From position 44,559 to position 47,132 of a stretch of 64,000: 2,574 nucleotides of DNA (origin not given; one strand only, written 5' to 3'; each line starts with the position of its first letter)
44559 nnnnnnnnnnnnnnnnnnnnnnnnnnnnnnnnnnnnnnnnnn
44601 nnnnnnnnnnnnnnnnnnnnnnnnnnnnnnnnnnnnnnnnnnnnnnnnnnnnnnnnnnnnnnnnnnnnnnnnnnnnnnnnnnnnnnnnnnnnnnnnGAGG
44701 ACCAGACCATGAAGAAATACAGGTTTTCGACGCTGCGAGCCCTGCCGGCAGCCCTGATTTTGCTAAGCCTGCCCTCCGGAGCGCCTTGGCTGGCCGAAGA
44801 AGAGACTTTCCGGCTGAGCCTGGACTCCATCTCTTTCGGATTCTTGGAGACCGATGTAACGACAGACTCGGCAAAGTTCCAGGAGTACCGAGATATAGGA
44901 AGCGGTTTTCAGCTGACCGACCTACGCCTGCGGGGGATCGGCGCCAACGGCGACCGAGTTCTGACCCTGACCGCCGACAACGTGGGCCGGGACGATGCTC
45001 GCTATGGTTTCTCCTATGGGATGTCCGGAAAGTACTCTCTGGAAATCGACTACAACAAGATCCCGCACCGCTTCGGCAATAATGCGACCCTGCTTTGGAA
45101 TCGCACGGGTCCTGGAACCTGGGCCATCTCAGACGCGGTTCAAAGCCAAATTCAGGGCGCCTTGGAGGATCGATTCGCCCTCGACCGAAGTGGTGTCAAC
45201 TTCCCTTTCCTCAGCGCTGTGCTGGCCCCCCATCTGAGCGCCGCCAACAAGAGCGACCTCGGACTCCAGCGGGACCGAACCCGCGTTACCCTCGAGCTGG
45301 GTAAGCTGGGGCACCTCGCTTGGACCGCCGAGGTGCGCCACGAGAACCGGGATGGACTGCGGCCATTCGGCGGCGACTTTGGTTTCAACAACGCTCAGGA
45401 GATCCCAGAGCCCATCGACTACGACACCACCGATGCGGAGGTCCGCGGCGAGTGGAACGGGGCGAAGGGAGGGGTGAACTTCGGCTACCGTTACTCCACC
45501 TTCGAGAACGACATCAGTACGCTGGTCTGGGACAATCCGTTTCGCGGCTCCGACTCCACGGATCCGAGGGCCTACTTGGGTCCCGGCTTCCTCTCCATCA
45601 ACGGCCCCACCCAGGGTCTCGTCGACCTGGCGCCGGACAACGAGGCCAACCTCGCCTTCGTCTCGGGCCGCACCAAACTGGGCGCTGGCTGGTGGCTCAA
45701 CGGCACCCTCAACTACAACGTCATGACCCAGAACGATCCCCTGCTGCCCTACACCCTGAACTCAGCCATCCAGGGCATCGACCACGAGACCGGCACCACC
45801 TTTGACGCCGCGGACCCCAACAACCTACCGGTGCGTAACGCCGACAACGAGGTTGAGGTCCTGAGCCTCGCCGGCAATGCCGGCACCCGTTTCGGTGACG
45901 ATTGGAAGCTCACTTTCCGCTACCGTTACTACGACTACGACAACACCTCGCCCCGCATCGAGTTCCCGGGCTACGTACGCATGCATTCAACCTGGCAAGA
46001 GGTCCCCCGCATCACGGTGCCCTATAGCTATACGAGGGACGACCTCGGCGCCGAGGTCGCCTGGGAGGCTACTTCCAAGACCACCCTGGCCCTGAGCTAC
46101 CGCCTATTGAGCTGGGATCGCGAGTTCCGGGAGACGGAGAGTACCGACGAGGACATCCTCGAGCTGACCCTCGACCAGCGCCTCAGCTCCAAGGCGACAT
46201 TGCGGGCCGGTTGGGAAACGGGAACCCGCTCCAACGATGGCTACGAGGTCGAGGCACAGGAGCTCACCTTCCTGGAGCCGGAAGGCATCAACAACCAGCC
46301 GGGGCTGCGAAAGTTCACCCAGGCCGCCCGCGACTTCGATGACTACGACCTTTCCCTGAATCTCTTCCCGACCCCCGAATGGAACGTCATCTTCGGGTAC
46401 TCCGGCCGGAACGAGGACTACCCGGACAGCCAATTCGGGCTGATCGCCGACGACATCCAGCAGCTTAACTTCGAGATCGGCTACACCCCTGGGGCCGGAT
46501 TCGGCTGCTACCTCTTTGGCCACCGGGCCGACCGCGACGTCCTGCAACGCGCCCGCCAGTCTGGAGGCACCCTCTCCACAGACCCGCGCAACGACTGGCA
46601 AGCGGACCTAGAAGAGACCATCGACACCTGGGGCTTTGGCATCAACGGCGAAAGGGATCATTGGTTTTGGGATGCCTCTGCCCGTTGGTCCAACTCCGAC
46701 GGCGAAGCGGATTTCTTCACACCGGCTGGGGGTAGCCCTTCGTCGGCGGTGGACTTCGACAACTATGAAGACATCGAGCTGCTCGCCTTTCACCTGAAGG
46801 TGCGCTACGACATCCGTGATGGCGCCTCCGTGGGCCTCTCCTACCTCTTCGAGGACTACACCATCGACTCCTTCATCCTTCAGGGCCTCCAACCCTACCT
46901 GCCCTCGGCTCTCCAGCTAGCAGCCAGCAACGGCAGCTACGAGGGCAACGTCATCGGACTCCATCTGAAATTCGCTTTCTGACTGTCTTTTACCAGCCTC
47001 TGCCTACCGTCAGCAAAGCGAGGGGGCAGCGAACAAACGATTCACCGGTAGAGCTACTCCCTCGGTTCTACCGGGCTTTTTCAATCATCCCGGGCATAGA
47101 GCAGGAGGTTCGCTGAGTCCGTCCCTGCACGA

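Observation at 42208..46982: Porin-cytochrome extracellular electron transfer module (decahaem MtrA/MtoA-like + MtrB/PioB-like barrel, with divergent CymA-like/monohaem cytochrome operon)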

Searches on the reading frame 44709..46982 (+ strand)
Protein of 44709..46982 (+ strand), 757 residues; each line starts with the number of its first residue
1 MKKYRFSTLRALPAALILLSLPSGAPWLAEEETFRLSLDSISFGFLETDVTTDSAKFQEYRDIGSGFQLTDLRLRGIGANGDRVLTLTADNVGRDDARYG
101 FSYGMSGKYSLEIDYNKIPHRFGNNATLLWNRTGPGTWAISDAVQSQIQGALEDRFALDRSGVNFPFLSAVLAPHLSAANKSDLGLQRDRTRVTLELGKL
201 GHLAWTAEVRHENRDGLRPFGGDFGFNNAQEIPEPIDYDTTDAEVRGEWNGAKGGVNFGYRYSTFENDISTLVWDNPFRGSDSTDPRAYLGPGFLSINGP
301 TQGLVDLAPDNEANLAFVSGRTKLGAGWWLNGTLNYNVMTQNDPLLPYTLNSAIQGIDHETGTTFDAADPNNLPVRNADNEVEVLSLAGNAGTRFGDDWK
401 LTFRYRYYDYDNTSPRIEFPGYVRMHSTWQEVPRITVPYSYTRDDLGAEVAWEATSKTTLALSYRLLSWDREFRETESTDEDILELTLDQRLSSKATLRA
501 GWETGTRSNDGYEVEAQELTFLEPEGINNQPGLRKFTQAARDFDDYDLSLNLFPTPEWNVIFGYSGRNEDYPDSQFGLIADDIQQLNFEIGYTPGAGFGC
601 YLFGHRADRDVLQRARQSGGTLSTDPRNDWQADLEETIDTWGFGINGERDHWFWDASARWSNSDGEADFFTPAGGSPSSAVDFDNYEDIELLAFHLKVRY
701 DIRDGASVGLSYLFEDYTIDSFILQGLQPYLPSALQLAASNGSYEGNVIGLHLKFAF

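Call 4: search_protein_families(library=pfam, proteins=[window:44709-46982:+], max_evalue=0.1)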
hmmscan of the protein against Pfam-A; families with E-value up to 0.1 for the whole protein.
window:44709-46982:+ (757 aa): 1 family
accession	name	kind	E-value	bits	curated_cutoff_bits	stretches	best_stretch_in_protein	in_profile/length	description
PF11854.14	MtrB_PioB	-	1.2e-97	328.5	23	1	52-757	4-635/635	Putative outer membrane beta-barrel porin, MtrB/PioB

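Call 5: search_protein_families(library=ncbifam, proteins=[window:44709-46982:+], max_evalue=0.1)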
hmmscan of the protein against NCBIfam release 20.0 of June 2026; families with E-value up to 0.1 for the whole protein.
window:44709-46982:+ (757 aa): 2 families
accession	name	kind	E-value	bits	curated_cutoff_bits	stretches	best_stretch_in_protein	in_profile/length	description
TIGR03509.1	OMP_MtrB_PioB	subfamily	4.3e-70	237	240.05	1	53-755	14-660/662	MtrB/PioB family decaheme-associated outer membrane protein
NF041027.1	GSU2204_Se_pt_1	equivalog_domain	7.5e-23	81.1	350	2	304-503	267-445/580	GSU2204 family CXXCH-containing (seleno)protein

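Call 11: find_related_loci(query=window:44709-46982:+, collection=genome_contigs, flank=8000)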
Query window:44709-46982:+ (757 aa) in genome_contigs; peptide patterns used: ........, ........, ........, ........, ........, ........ (x = any residue, [..] = any of these).
80 stretches matched a pattern; 58 encode a relative of the query (tblastn E <= 1e-3); 58 distinct loci.
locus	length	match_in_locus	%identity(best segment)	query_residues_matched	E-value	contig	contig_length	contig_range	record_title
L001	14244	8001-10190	57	34-757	0e+0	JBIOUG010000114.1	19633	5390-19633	MAG: Thermoanaerobaculia bacterium isolate MAG140 k127_2677419, whole genome shotgun sequence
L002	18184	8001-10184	55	34-757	0e+0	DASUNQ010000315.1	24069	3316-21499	MAG TPA_asm: Thermoanaerobaculia bacterium isolate SMAG_U1604 k141_406113, whole genome shotgun sequence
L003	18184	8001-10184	56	34-757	0e+0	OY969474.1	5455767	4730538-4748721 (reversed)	MAG: uncultured Acidobacteriota bacterium isolate MFD05747.bin.1.131 genome assembly, chromosome: 1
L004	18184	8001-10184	55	34-757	0e+0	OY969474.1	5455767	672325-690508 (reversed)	MAG: uncultured Acidobacteriota bacterium isolate MFD05747.bin.1.131 genome assembly, chromosome: 1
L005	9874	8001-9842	57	32-646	0e+0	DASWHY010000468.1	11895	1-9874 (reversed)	MAG TPA_asm: Thermoanaerobaculia bacterium isolate SMAG_U2854 k141_3194718, whole genome shotgun sequence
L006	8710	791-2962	53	34-757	0e+0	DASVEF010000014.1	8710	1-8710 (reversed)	MAG TPA_asm: Thermoanaerobaculia bacterium isolate SMAG_U2053 k141_5124, whole genome shotgun sequence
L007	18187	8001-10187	52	30-757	0e+0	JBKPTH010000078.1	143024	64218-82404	MAG: Acidobacteriota bacterium isolate GS_EKS_MAG_00001 GS_EKS_000001092360, whole genome shotgun sequence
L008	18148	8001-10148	51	42-757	0e+0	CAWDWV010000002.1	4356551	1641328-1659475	MAG: Thermoanaerobaculia bacterium isolate MFD05747.bin.2.193 genome assembly, contig: contig_461, whole genome shotgun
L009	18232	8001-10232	48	11-757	0e+0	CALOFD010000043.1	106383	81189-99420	MAG: Thermoanaerobaculia bacterium isolate LOGT_bin.0036 genome assembly, contig: contig_8038, whole genome shotgun sequ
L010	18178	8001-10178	50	30-757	0e+0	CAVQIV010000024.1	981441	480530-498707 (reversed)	MAG: Thermoanaerobaculaceae bacterium isolate MFD10043.bin.2.76 genome assembly, contig: contig_9211, whole genome shotg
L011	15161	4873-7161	49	5-757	0e+0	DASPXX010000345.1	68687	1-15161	MAG TPA_asm: Thermoanaerobaculia bacterium isolate SMAG_U11578 k141_375468, whole genome shotgun sequence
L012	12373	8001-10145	52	42-755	0e+0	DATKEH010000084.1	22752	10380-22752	MAG TPA_asm: Thermoanaerobaculia bacterium isolate SMAG_U14494 k141_1332924, whole genome shotgun sequence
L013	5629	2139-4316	52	30-757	0e+0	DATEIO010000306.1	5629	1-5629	MAG TPA_asm: Thermoanaerobaculia bacterium isolate SMAG_U8840 k141_2388763, whole genome shotgun sequence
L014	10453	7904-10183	48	1-757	0e+0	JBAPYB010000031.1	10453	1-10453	MAG: Thermoanaerobaculia bacterium isolate MFD00413_ilm_asm_bin5 k127_15237, whole genome shotgun sequence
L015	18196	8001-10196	48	34-754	0e+0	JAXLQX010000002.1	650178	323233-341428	MAG: Thermoanaerobaculia bacterium isolate STL-ACI14 C1.267.fa-2, whole genome shotgun sequence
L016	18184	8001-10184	52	32-757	0e+0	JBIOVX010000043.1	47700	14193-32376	MAG: Thermoanaerobaculia bacterium isolate MAG097 k127_1676589, whole genome shotgun sequence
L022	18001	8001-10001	28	40-722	7e-53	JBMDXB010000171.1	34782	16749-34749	MAG: Vicinamibacterales bacterium isolate FBaNitSoil1_11 FBaNitSoil1_contig171, whole genome shotgun sequence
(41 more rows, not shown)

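Call 12: find_homologous_proteins(query=window:44709-46982:+, max_evalue=0.00001)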
Query window:44709-46982:+ (757 aa): 367 proteins with E <= 0.00001 among 8000 candidates; the best 120 are listed.
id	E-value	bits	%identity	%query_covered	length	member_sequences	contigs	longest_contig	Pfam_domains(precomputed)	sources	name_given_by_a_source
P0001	0.0e+0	1757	100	100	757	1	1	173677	PF11854.15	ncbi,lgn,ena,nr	ncbi:MAG: MtrB/PioB family outer membrane beta-barrel protein [Deltaproteobacteria bacterium]|nr:Mtr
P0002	0.0e+0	1387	77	100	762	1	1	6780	PF11854.15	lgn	-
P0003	0.0e+0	1209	68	100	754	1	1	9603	PF11854.15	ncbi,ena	-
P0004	0.0e+0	1180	68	98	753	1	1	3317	PF11854.15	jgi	jgi:MtrB/PioB family decaheme-associated outer membrane protein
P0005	0.0e+0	1120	64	100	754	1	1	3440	PF11854.15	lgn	-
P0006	0.0e+0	1093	64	99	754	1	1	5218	PF11854.15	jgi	-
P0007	0.0e+0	1082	64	96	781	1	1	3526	PF11854.15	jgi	jgi:MtrB/PioB family decaheme-associated outer membrane protein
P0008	0.0e+0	1077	64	99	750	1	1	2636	PF11854.15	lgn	-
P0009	0.0e+0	1064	64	97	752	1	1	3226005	PF11854.15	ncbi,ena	-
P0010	0.0e+0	1056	62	99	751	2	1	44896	PF11854.15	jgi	jgi:MtrB/PioB family decaheme-associated outer membrane protein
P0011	0.0e+0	1049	64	95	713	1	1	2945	PF11854.15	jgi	jgi:MtrB/PioB family decaheme-associated outer membrane protein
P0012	2.2e-291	987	58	99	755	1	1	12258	PF11854.15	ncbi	-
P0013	5.9e-288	976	59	99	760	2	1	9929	PF11854.15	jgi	jgi:MtrB/PioB family decaheme-associated outer membrane protein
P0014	1.0e-285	968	59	96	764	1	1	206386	PF11854.15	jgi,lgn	jgi:MtrB/PioB family decaheme-associated outer membrane protein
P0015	3.2e-281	953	58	96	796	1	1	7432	PF11854.15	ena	-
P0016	1.1e-279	948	57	96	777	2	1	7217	PF11854.15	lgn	-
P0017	6.0e-277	939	57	96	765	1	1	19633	PF11854.15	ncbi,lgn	-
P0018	2.0e-276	937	58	96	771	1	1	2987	PF11854.15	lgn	-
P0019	1.8e-274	931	56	96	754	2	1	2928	PF11854.15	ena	-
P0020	8.8e-274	929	57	99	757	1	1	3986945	PF11854.15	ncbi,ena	-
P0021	1.0e-273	928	56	96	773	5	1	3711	PF11854.15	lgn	-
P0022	6.6e-273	926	56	96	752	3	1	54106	PF11854.15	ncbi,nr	ncbi:MAG TPA: MtrB/PioB family decaheme-associated outer membrane protein [Thermoanaerobaculia bacte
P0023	4.9e-272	923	57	96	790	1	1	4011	PF11854.15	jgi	jgi:MtrB/PioB family decaheme-associated outer membrane protein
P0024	4.8e-271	920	55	99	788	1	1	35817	PF11854.15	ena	-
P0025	5.2e-271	919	56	99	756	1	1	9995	PF11854.15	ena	-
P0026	7.2e-271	919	56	98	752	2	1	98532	PF11854.15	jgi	jgi:MtrB/PioB family decaheme-associated outer membrane protein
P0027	2.8e-270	917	56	98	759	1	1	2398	PF11854.15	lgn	-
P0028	2.9e-270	917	55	96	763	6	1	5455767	PF11854.15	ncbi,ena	-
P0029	3.0e-270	917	57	96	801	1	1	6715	PF11854.15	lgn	-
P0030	4.4e-269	913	56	96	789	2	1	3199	PF11854.15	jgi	jgi:MtrB/PioB family decaheme-associated outer membrane protein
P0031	5.5e-269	913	55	96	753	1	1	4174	PF11854.15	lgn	-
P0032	3.9e-268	910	56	95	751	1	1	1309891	PF11854.15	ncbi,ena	-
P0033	4.5e-268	910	55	96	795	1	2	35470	PF11854.15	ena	-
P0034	8.6e-268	909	53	100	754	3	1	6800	PF11854.15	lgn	-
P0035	3.7e-266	903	56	97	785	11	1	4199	PF11854.15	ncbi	-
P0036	5.0e-266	903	55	96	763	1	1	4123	PF11854.15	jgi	jgi:MtrB/PioB family decaheme-associated outer membrane protein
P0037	3.5e-265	900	55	99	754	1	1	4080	PF11854.15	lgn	-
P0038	4.9e-265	900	56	96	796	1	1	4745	PF11854.15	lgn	-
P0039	1.0e-264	899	56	96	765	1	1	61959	PF11854.15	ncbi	-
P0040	3.1e-263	894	55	96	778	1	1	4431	PF11854.15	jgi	jgi:MtrB/PioB family decaheme-associated outer membrane protein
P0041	1.0e-262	892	53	100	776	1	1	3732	PF11854.15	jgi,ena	-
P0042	1.5e-262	892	54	96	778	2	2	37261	PF11854.15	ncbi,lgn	-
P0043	3.5e-262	890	55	96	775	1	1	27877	PF11854.15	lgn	-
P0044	4.6e-262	890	54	96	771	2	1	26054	PF11854.15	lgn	-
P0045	7.8e-262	889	54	99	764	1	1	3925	PF11854.15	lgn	-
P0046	2.1e-261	888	55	96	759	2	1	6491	PF11854.15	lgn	-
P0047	2.6e-261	887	53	99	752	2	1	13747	PF11854.15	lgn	-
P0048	3.3e-261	887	55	96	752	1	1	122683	PF11854.15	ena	-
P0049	2.9e-260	884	53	100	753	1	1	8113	PF11854.15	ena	-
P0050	2.9e-260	884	54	96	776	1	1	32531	PF11854.15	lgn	-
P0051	7.4e-260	883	55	96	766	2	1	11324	PF11854.15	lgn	-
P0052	1.3e-259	882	54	96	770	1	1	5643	PF11854.15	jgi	jgi:MtrB/PioB family decaheme-associated outer membrane protein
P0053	1.5e-259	882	53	99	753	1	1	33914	PF11854.15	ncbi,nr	ncbi:MAG: MtrB/PioB family decaheme-associated outer membrane protein [bacterium]|nr:MtrB/PioB famil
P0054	1.6e-259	881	54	96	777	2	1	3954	PF11854.15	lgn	-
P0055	2.4e-259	881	54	96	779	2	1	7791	PF11854.15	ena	-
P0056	2.4e-258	878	57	94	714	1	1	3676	PF11854.15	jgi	jgi:MtrB/PioB family decaheme-associated outer membrane protein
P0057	4.0e-258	877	53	100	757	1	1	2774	PF11854.15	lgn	-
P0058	4.3e-258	877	54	96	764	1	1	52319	PF11854.15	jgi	jgi:MtrB/PioB family decaheme-associated outer membrane protein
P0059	4.5e-258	877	53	100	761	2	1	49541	PF13505.13,PF11854.15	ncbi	-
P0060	1.7e-257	875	53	100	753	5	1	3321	PF11854.15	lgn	-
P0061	2.9e-257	874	53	96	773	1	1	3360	PF11854.15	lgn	-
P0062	3.1e-257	874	54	96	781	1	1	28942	PF11854.15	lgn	-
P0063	4.3e-257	873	52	99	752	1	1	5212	PF11854.15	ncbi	-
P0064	5.6e-257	873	54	98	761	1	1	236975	PF11854.15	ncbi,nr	ncbi:MAG TPA: MtrB/PioB family decaheme-associated outer membrane protein [Thermoanaerobaculia bacte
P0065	2.4e-256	871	54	99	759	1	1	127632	PF11854.15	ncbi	ncbi:MAG: MtrB/PioB family outer membrane beta-barrel protein [Thermoanaerobaculia bacterium]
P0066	6.4e-256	870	54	97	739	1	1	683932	PF11854.15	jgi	jgi:MtrB/PioB family decaheme-associated outer membrane protein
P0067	3.5e-255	867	54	97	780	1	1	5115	PF11854.15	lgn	-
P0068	5.6e-255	866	54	99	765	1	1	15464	PF11854.15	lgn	-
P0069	1.6e-254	865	54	96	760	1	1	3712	PF11854.15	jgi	jgi:MtrB/PioB family decaheme-associated outer membrane protein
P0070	1.9e-254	865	54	96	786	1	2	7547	PF11854.15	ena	-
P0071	1.3e-253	862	54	96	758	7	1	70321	PF11854.15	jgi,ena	-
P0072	1.8e-253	861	53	96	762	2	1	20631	PF11854.15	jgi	jgi:MtrB/PioB family decaheme-associated outer membrane protein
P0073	9.3e-252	856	54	95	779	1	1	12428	PF11854.15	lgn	-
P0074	1.2e-251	855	53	96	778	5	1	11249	PF11854.15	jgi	jgi:MtrB/PioB family decaheme-associated outer membrane protein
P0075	4.6e-251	853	54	96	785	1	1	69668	PF11854.15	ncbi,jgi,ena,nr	ncbi:MAG TPA: MtrB/PioB family outer membrane beta-barrel protein [Thermoanaerobaculia bacterium]|nr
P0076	8.3e-251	853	53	96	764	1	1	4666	PF11854.15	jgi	jgi:MtrB/PioB family decaheme-associated outer membrane protein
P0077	2.1e-250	851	52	99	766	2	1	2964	PF11854.15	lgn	-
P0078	2.4e-250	851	54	96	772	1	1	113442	PF11854.15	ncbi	ncbi:MAG TPA: MtrB/PioB family outer membrane beta-barrel protein [Thermoanaerobaculia bacterium]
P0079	4.3e-250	850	54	96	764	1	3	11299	PF11854.15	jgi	jgi:MtrB/PioB family decaheme-associated outer membrane protein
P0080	5.4e-250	850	54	96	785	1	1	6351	PF11854.15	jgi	jgi:MtrB/PioB family decaheme-associated outer membrane protein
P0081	7.6e-250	849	54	96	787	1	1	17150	PF11854.15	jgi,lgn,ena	-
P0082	9.0e-250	849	54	96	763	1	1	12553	PF11854.15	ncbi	-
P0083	3.3e-249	847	53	96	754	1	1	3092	PF11854.15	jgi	-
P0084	3.8e-249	847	53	96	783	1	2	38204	PF11854.15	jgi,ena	-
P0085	4.9e-249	847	53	96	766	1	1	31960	PF11854.15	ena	-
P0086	2.7e-248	844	53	96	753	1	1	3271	PF11854.15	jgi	jgi:MtrB/PioB family decaheme-associated outer membrane protein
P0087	7.1e-248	843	50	100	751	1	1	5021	PF11854.15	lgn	-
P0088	7.8e-248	843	54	96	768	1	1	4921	PF11854.15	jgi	jgi:MtrB/PioB family decaheme-associated outer membrane protein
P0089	9.8e-248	842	52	99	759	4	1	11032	PF11854.15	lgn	-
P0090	2.8e-247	841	50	100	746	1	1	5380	PF11854.15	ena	-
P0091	3.2e-247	841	53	97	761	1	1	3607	PF11854.15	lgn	-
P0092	5.7e-247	840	53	96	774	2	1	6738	PF11854.15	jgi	jgi:MtrB/PioB family decaheme-associated outer membrane protein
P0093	2.2e-246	838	53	96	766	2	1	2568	PF11854.15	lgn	-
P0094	3.9e-246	837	51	97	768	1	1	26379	PF11854.15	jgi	jgi:MtrB/PioB family decaheme-associated outer membrane protein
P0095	4.7e-246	837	51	96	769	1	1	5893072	PF11854.15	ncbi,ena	-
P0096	1.7e-245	835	51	99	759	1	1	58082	PF11854.15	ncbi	-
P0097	2.0e-245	835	52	96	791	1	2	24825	PF11854.15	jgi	jgi:MtrB/PioB family decaheme-associated outer membrane protein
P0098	3.2e-245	834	52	96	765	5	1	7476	PF11854.15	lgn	-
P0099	5.2e-245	833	54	96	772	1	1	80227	PF11854.15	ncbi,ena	-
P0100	6.7e-245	833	52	96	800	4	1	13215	PF11854.15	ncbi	ncbi:MAG: MtrB/PioB family outer membrane beta-barrel protein [Thermoanaerobaculia bacterium]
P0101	7.3e-245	833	52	96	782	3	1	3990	PF11854.15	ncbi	-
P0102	7.7e-245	833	51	96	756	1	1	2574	PF11854.15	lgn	-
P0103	1.5e-244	832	52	96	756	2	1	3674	PF11854.15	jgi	jgi:MtrB/PioB family decaheme-associated outer membrane protein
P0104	3.0e-244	831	53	96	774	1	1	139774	PF11854.15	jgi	jgi:MtrB/PioB family decaheme-associated outer membrane protein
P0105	7.7e-244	830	51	99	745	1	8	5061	PF11854.15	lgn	-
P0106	1.1e-243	829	51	96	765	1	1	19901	PF11854.15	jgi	jgi:MtrB/PioB family decaheme-associated outer membrane protein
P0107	2.7e-243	828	52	96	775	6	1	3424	PF11854.15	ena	-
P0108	7.8e-243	826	51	96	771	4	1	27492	PF11854.15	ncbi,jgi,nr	ncbi:MAG TPA: MtrB/PioB family outer membrane beta-barrel protein [Thermoanaerobaculia bacterium]|jg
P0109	8.2e-243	826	51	100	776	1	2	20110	PF11854.15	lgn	-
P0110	2.2e-242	825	52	95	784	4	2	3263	PF11854.15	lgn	-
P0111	3.8e-242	824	52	96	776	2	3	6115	PF11854.15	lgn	-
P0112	4.7e-242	824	51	96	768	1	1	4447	PF11854.15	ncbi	-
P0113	1.8e-241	822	52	96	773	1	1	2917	PF11854.15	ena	-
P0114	2.0e-241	822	52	96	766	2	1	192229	PF11854.15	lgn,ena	-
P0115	7.0e-241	820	53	96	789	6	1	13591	PF11854.15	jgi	jgi:MtrB/PioB family decaheme-associated outer membrane protein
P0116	7.1e-241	820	52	98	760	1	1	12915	PF11854.15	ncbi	-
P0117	7.6e-241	820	52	96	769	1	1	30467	PF11854.15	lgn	-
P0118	7.7e-241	820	52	96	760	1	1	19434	PF11854.15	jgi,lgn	jgi:MtrB/PioB family decaheme-associated outer membrane protein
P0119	9.0e-241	819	52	95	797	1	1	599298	PF11854.15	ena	-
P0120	4.3e-240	817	52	96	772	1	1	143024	PF11854.15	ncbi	-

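Call 13: find_encoding_contigs(protein=P0001, flank=10000, max_places=3)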
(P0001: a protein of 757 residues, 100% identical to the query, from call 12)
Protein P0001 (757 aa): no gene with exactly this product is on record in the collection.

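Call 15: search_solved_structures(query=window:44709-46982:+, max_evalue=1, show_alignments=1)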
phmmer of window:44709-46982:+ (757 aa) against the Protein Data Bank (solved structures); distinct sequences matched with E-value up to 1: 0.
